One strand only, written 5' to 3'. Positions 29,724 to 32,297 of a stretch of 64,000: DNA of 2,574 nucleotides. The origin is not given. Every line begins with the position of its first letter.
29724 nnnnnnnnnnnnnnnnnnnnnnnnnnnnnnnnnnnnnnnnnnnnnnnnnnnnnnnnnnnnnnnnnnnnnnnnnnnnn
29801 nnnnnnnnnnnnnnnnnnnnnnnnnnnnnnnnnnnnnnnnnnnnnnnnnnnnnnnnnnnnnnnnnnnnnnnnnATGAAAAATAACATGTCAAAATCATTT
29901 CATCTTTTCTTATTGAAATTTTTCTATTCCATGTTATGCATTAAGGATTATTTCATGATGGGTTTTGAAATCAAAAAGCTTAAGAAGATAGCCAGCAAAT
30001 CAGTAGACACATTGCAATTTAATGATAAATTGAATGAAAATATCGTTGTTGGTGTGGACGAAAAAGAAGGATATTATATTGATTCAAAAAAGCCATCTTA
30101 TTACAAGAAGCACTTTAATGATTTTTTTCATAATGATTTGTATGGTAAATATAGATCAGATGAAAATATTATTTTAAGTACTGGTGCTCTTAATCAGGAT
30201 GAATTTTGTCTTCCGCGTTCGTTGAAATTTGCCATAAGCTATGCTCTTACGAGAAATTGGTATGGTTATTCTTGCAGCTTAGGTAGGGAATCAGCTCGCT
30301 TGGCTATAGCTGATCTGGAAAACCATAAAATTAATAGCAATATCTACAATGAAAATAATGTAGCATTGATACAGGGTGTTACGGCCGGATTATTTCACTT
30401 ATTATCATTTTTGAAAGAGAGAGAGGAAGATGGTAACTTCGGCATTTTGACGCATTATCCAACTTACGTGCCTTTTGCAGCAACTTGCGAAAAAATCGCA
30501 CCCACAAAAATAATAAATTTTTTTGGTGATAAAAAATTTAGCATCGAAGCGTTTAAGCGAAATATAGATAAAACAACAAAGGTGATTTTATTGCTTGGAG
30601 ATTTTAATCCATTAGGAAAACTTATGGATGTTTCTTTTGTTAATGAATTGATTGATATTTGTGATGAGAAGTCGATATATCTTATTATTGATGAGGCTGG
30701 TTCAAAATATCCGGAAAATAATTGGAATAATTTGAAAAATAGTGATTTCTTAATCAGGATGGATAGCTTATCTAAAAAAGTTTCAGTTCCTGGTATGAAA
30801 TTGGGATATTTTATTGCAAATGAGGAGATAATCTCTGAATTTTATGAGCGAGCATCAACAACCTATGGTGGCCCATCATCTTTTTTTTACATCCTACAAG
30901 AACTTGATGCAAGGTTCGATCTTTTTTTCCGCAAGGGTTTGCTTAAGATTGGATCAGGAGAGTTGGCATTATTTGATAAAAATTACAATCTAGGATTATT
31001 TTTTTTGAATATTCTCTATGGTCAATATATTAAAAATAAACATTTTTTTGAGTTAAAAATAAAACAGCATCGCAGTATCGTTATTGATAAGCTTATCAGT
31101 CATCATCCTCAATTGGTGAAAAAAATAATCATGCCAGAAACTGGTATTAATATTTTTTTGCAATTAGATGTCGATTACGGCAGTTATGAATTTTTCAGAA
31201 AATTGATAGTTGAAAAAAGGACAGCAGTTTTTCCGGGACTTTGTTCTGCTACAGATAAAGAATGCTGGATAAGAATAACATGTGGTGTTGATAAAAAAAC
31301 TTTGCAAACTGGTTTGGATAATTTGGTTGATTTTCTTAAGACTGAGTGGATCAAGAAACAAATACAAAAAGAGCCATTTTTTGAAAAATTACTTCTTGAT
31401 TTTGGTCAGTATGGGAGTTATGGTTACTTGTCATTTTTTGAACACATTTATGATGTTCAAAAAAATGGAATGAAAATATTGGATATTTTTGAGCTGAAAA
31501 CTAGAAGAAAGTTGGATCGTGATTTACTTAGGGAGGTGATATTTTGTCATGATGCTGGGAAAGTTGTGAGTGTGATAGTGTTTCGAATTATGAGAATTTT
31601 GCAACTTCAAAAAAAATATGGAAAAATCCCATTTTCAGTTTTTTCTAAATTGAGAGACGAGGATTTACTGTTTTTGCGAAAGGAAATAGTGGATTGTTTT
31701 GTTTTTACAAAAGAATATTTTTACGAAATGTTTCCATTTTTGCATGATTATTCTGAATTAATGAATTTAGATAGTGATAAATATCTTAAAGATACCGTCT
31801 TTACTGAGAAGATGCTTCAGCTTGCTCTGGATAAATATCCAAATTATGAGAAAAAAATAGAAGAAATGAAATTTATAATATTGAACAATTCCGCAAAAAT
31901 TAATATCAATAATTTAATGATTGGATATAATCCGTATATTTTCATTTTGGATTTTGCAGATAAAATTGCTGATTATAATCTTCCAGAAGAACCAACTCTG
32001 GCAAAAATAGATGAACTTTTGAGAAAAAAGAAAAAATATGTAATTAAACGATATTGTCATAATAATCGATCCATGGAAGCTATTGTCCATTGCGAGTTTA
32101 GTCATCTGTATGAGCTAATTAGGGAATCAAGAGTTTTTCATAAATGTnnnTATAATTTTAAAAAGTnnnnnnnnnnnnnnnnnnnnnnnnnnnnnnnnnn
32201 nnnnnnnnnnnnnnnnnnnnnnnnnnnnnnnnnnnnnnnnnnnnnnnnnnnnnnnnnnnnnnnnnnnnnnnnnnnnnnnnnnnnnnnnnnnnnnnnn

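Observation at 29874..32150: Class I aminotransferase fused to a C-terminal HD-like domain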

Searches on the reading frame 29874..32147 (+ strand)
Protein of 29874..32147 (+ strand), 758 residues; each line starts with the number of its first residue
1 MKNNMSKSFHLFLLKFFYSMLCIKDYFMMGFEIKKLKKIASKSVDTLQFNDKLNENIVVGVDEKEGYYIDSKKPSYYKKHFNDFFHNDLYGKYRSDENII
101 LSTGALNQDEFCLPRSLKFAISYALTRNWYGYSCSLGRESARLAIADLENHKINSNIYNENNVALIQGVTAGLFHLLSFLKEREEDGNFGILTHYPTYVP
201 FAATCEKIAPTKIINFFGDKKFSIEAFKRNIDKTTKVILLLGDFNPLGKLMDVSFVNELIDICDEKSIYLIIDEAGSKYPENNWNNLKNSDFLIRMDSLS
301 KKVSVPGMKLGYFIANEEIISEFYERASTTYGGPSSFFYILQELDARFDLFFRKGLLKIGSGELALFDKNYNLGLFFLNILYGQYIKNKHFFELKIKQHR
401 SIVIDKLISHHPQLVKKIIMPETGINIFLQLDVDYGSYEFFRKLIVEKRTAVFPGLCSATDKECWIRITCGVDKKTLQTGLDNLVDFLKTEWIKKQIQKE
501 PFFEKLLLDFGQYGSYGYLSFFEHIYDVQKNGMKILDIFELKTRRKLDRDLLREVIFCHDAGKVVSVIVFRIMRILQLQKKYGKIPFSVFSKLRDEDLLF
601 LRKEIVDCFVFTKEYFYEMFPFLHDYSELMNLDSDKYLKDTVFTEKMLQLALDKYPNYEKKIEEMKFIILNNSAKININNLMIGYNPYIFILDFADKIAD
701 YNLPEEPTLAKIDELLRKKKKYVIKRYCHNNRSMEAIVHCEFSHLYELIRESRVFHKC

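Call 3: search_protein_families(library=pfam, proteins=[window:29874-32147:+], max_evalue=1)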
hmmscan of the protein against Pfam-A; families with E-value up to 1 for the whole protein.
window:29874-32147:+ (758 aa): 3 families
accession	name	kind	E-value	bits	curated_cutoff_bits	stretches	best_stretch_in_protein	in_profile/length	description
PF00155.27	Aminotran_1_2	-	1.3e-24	87.6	19.7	2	99-336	4-253/361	Aminotransferase class I and II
PF25108.1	YMR265C_C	-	0.04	14.4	30.5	1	177-234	25-83/189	YMR265C C-terminal domain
PF01053.26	Cys_Met_Meta_PP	-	0.059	12.4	27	1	161-274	69-174/381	Cys/Met metabolism PLP-dependent enzyme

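Call 4: search_protein_families(library=ncbifam, proteins=[window:29874-32147:+], max_evalue=1)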
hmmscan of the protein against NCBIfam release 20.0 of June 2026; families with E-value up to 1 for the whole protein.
window:29874-32147:+ (758 aa): 63 families (the best 25 are shown)
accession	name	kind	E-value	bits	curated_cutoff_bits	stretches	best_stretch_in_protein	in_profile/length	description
NF005593.0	PRK07324.1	equivalog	1.6e-23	83.4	476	2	160-325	80-246/373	aminotransferase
NF041364.1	GntC_guanitoxin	equivalog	7.1e-22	77.8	415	2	131-329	32-235/356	guanitoxin biosynthesis PLP-dependent (S)-gamma-hydroxy-L-arginine cyclodehydratase GntC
TIGR01265.1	tyr_nico_aTase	subfamily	4e-21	75.5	292.45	2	126-317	63-257/403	tyrosine/nicotianamine family aminotransferase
NF041091.1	asp_aminotase_Arch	equivalog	2.8e-19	69.2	550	2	109-322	37-253/376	aspartate aminotransferase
NF005817.0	PRK07683.1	equivalog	1.2e-18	67.1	575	2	105-322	34-254/387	aminotransferase A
NF006229.0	PRK08361.1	equivalog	5.8e-16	58.5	624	2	89-339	25-275/391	aspartate aminotransferase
NF004621.0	PRK05957.1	equivalog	7.5e-16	57.8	498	2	395-490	291-385/389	pyridoxal phosphate-dependent aminotransferase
NF005815.0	PRK07681.1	equivalog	1.9e-15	56.8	545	2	122-330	56-268/399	LL-diaminopimelate aminotransferase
TIGR01264.1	tyr_amTase_E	equivalog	2.1e-15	56.4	474.25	1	127-317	64-258/403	tyrosine transaminase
NF005588.0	PRK07309.1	equivalog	4.6e-15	55.4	576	2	106-323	37-259/391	pyridoxal phosphate-dependent aminotransferase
NF006230.0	PRK08363.1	equivalog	7.1e-15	54.7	534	1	100-323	34-261/398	alanine aminotransferase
NF005305.0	PRK06836.1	equivalog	1.4e-13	50.8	376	1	126-319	65-264/396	pyridoxal phosphate-dependent aminotransferase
NF004975.0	PRK06348.1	equivalog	2.2e-13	49.9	549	2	131-321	61-254/384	pyridoxal phosphate-dependent aminotransferase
TIGR01141.1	hisC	equivalog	4.9e-13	48.7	276.55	1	189-324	97-233/349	histidinol-phosphate transaminase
NF004770.0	PRK06108.1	subfamily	8.8e-13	47.8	422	2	114-322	51-265/396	pyridoxal phosphate-dependent aminotransferase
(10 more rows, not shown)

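Call 5: find_homologous_proteins(query=window:29874-32147:+, max_evalue=0.001)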
Query window:29874-32147:+ (758 aa): 8 proteins with E <= 0.001 among 8000 candidates.
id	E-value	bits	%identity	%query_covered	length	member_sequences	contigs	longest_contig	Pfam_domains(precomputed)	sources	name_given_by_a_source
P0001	0.0e+0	1656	100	96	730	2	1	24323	PF00155.28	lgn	-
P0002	0.0e+0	1124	67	98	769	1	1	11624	PF00155.28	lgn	-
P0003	1.2e-197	677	47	89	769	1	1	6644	PF00155.28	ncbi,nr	ncbi:pyridoxal phosphate-dependent aminotransferase [Candidatus Falkowbacteria bacterium]|nr:pyridox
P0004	1.4e-192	660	46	90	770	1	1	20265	PF00155.28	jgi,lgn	jgi:aspartate/methionine/tyrosine aminotransferase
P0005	9.2e-191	654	45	89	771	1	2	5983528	PF00155.28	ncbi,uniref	ncbi:pyridoxal phosphate-dependent aminotransferase [Paenibacillus sp. T2-29]|uniref:pyridoxal phosp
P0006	1.3e-175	604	45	87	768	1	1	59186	PF00155.28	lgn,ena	-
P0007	5.4e-162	559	57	55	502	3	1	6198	PF00155.28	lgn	-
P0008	1.5e-153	531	52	57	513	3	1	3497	PF00155.28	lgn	-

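Call 14: find_encoding_contigs(protein=P0005, flank=10000, max_places=2)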
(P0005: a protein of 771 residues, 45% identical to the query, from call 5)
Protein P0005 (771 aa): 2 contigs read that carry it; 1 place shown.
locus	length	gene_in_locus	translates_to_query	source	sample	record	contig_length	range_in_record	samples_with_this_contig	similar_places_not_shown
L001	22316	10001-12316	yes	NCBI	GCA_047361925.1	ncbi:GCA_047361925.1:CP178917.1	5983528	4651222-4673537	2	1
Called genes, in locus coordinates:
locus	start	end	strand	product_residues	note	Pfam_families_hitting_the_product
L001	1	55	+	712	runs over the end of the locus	PF00109:ketoacyl-synt, PF02801:Ketoacyl-synt_C, PF16197:KAsynt_C_assoc, PF22336:RhiE-like_linker, PF22621:CurL-like_PKS_C, PF00550:PP-binding (weak)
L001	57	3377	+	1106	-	PF00668:Condensation, PF00501:AMP-binding, PF13193:AMP-binding_C, PF00550:PP-binding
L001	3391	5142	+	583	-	PF00668:Condensation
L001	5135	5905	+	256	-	-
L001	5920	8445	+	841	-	PF00501:AMP-binding, PF00550:PP-binding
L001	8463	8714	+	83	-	PF00550:PP-binding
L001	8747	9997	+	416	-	PF01663:Phosphodiest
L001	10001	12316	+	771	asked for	PF00155:Aminotran_1_2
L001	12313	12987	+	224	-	PF00702:Hydrolase, PF13419:HAD_2, PF13242:Hydrolase_like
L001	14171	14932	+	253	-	PF00005:ABC_tran, PF13304:AAA_21 (faint)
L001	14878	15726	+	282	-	PF00950:ABC-3, PF01032:FecCD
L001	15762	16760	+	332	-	PF01297:ZnuA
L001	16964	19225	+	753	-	PF02463:SMC_N (faint), PF03193:RsgA_GTPase (faint), PF13175:AAA_15 (faint), PF13191:AAA_16 (faint), PF13401:AAA_22 (faint), PF13555:AAA_29 (faint), PF20703:nSTAND1 (faint), PF00005:ABC_tran, +3 more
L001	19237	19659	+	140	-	PF22381:Staph_reg_Sar_Rot, PF12802:MarR_2, PF01047:MarR, PF13463:HTH_27 (weak)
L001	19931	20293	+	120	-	PF00072:Response_reg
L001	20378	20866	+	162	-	-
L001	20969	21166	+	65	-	-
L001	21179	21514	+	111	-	PF08863:YolD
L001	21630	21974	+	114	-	PF02311:AraC_binding (weak), PF07883:Cupin_2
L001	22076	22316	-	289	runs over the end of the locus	PF04439:Adenyl_transf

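Call 15: find_encoding_contigs(protein=P0004, flank=10000, max_places=2)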
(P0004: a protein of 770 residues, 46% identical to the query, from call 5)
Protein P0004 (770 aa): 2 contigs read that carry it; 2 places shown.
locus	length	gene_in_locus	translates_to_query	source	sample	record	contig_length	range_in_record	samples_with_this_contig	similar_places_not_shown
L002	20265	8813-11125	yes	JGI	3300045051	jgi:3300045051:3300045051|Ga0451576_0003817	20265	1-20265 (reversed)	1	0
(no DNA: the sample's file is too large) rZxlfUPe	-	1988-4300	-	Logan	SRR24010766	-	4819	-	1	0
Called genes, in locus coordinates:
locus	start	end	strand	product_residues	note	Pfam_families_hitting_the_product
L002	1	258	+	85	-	?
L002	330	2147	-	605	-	PF00270:DEAD (faint), PF04851:ResIII, PF17757:UvrB_inter, PF27431:UvrB_3rd, PF00271:Helicase_C, PF12344:UvrB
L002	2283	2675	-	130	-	-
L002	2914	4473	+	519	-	PF00004:AAA, PF07724:AAA_2, PF10431:ClpB_D2-small (faint)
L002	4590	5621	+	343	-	PF13560:HTH_31, PF01381:HTH_3, PF03848:TehB (weak), PF05175:MTS, PF08241:Methyltransf_11, PF08242:Methyltransf_12, PF13649:Methyltransf_25, PF13847:Methyltransf_31, +2 more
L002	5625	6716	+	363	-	PF04055:Radical_SAM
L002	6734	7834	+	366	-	PF01212:Beta_elim_lyase (weak), PF01041:DegT_DnrJ_EryC1, PF00266:Aminotran_5 (weak)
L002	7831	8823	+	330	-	PF13641:Glyco_tranf_2_3, PF00535:Glycos_transf_2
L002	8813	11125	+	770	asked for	PF00155:Aminotran_1_2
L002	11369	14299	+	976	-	PF00133:tRNA-synt_1, PF01406:tRNA-synt_1e (faint), PF09334:tRNA-synt_1g (weak), PF08264:Anticodon_1, PF19302:DUF5915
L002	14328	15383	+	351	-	PF02568:ThiI (weak), PF03054:tRNA_Me_trans (faint)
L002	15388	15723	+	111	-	-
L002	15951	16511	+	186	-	PF04011:LemA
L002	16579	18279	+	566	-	PF09972:DUF2207, PF20990:DUF2207_C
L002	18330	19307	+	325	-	PF01435:Peptidase_M48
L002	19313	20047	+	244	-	PF00557:Peptidase_M24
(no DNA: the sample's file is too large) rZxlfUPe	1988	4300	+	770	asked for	PF00155:Aminotran_1_2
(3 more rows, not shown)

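Call 16: find_encoding_contigs(protein=P0006, flank=10000, max_places=2)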
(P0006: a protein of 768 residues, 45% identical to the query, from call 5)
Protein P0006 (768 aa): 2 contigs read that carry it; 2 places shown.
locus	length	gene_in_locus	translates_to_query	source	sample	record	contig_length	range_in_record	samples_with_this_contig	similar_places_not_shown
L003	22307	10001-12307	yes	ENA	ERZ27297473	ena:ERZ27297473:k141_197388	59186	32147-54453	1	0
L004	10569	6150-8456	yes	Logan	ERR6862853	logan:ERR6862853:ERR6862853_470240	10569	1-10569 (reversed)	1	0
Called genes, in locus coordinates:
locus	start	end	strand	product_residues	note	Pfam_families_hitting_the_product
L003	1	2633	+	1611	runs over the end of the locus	PF13205:Big_5, PF01835:MG2 (faint), PF07703:A2M_BRD, PF00207:A2M (weak), PF17973:bMG10 (weak)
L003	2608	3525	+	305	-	PF01875:Memo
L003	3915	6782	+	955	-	PF00133:tRNA-synt_1, PF09334:tRNA-synt_1g (weak), PF08264:Anticodon_1, PF19302:DUF5915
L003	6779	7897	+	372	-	PF01041:DegT_DnrJ_EryC1, PF01212:Beta_elim_lyase (weak), PF00266:Aminotran_5 (faint)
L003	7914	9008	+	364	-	PF00155:Aminotran_1_2, PF01041:DegT_DnrJ_EryC1, PF00266:Aminotran_5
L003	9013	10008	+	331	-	PF00535:Glycos_transf_2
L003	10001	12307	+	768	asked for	PF00155:Aminotran_1_2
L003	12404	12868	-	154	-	PF01370:Epimerase, PF16363:GDP_Man_Dehyd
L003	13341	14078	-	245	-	PF00483:NTP_transferase, PF12804:NTP_transf_3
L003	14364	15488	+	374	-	PF01926:MMR_HSR1, PF02421:FeoB_N, PF06071:YchF-GTPase_C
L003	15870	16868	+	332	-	PF18920:DUF5671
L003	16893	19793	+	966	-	PF00133:tRNA-synt_1, PF01406:tRNA-synt_1e (faint), PF09334:tRNA-synt_1g, PF13603:tRNA-synt_1_2, PF00293:NUDIX, PF00133:tRNA-synt_1, PF08264:Anticodon_1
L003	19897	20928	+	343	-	PF04545:Sigma70_r4, PF05066:HARE-HTH (weak)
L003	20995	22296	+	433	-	PF26449:DUF8128 (weak)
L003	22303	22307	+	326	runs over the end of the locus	PF02618:YceG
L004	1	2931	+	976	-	?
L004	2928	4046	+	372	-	PF01041:DegT_DnrJ_EryC1, PF01212:Beta_elim_lyase (weak), PF00266:Aminotran_5 (faint)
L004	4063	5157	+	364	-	PF00155:Aminotran_1_2, PF01041:DegT_DnrJ_EryC1, PF00266:Aminotran_5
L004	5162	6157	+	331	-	PF00535:Glycos_transf_2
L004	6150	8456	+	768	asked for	PF00155:Aminotran_1_2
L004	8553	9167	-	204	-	PF01073:3Beta_HSD (weak), PF01370:Epimerase, PF16363:GDP_Man_Dehyd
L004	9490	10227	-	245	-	PF00483:NTP_transferase, PF12804:NTP_transf_3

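Call 17: find_encoding_contigs(protein=P0003, flank=10000, max_places=2)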
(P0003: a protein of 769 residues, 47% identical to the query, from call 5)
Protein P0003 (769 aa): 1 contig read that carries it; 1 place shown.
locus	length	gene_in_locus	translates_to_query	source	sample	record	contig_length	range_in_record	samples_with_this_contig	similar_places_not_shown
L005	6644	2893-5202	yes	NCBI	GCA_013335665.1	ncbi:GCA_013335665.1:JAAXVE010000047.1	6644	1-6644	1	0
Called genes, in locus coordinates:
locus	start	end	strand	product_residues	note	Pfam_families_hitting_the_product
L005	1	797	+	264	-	PF04055:Radical_SAM (weak)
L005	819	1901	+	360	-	PF01041:DegT_DnrJ_EryC1, PF01053:Cys_Met_Meta_PP (weak)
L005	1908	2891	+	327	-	PF13641:Glyco_tranf_2_3 (weak), PF00535:Glycos_transf_2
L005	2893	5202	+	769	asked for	PF00155:Aminotran_1_2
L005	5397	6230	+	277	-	-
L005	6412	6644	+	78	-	?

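Call 18: find_encoding_contigs(protein=P0002, flank=10000, max_places=2)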
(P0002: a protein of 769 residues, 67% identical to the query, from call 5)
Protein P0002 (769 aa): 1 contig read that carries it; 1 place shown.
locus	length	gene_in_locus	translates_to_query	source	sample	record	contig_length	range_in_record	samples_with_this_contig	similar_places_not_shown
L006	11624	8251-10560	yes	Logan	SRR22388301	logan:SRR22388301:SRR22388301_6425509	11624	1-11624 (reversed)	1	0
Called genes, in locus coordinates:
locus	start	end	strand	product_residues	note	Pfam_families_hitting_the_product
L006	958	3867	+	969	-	PF00133:tRNA-synt_1, PF09334:tRNA-synt_1g (weak), PF01406:tRNA-synt_1e (weak), PF08264:Anticodon_1, PF19302:DUF5915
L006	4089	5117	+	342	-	PF01381:HTH_3, PF13489:Methyltransf_23 (weak), PF08241:Methyltransf_11, PF08242:Methyltransf_12 (weak), PF13649:Methyltransf_25, PF13847:Methyltransf_31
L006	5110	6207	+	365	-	PF04055:Radical_SAM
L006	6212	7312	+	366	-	PF01041:DegT_DnrJ_EryC1, PF00155:Aminotran_1_2, PF00266:Aminotran_5, PF01212:Beta_elim_lyase (weak)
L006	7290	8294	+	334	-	PF00535:Glycos_transf_2 (faint)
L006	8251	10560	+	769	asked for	PF00155:Aminotran_1_2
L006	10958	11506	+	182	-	PF18306:LDcluster4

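Call 36: search_protein_families(library=padloc, proteins=[window:29874-32147:+], max_evalue=0.01)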
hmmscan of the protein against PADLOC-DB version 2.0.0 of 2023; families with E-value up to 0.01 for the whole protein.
window:29874-32147:+ (758 aa): 0 families

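Call 51: find_related_loci(query=A1, collection=genome_contigs, flank=10000)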
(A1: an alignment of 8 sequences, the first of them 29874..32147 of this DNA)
Query A1 (758 aa) in genome_contigs; peptide patterns used: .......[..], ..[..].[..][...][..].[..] (x = any residue, [..] = any of these).
50 stretches matched a pattern; 1 encode a relative of the query (tblastn E <= 1e-3); 1 distinct loci.
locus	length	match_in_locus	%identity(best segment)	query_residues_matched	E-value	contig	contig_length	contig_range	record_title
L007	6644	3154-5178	47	75-749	0e+0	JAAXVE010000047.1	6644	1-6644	MAG: Candidatus Falkowbacteria bacterium isolate W4_Combined_metabat2_115 W4_Combined_metabat2_115_NODE_5746, whole geno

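Call 52: find_related_loci(query=A1, collection=metagenome_contigs, flank=10000)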
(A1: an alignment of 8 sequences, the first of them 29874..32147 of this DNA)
Query A1 (758 aa) in metagenome_contigs; peptide patterns used: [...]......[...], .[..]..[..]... (x = any residue, [..] = any of these).
191 stretches matched a pattern, but none encodes a relative of the query by tblastn (E <= 1e-3).

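Call 69: find_encoding_contigs(protein=P0007, flank=6000, max_places=1)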
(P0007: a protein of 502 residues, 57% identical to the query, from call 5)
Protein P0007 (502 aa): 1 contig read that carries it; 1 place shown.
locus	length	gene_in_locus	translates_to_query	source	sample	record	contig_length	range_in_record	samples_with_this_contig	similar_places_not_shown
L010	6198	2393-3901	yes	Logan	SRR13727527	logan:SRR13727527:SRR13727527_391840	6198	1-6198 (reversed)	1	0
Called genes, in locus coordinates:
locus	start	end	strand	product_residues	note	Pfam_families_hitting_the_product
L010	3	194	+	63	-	?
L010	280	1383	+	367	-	PF00155:Aminotran_1_2 (weak), PF01041:DegT_DnrJ_EryC1, PF01212:Beta_elim_lyase (weak), PF01053:Cys_Met_Meta_PP (weak), PF00266:Aminotran_5 (weak)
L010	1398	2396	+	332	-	PF13641:Glyco_tranf_2_3 (weak), PF00535:Glycos_transf_2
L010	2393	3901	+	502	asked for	PF00155:Aminotran_1_2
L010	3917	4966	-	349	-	PF01041:DegT_DnrJ_EryC1, PF00266:Aminotran_5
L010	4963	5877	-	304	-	PF01073:3Beta_HSD, PF01370:Epimerase, PF02719:Polysacc_synt_2, PF04321:RmlD_sub_bind, PF16363:GDP_Man_Dehyd, PF07993:NAD_binding_4 (weak)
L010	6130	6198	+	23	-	?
